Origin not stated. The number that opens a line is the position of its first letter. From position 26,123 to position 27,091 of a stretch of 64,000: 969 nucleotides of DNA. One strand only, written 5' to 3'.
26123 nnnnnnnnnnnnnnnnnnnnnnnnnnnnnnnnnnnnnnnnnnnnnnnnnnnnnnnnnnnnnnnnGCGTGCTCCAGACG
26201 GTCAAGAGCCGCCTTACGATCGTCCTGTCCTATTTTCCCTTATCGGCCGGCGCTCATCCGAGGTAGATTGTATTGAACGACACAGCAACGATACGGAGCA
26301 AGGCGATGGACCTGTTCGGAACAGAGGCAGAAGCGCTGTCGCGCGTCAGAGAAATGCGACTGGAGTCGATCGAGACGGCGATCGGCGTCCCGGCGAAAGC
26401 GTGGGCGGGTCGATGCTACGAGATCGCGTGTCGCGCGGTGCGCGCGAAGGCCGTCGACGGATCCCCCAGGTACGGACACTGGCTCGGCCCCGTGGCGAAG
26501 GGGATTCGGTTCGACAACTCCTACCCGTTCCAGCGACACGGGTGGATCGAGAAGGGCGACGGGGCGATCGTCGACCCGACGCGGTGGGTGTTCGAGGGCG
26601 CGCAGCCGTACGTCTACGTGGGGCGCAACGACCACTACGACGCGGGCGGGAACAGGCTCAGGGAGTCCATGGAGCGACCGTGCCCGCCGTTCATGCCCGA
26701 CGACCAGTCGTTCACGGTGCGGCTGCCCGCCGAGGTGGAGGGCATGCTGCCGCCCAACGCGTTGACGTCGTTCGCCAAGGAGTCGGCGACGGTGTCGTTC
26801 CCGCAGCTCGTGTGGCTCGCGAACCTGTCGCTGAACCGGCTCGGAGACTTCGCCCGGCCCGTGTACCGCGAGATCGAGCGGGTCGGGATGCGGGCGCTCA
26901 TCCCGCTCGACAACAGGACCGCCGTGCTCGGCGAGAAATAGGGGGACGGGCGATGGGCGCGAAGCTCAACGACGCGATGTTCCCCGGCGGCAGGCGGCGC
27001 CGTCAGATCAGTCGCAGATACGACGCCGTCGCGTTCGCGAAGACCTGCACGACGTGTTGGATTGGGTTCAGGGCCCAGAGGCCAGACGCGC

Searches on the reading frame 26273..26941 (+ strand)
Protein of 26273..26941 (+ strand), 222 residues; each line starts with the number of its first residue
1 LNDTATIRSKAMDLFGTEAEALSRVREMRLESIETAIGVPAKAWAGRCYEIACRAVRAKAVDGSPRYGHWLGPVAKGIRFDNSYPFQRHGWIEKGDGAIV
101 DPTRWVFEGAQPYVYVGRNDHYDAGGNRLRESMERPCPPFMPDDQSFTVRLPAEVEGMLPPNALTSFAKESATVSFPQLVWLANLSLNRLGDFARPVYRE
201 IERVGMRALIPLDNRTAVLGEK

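Call 45: find_encoding_contigs(protein=window:26273-26941:+, flank=10000, max_places=1)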
Protein window:26273-26941:+ (222 aa): no gene with exactly this product is on record in the collection.
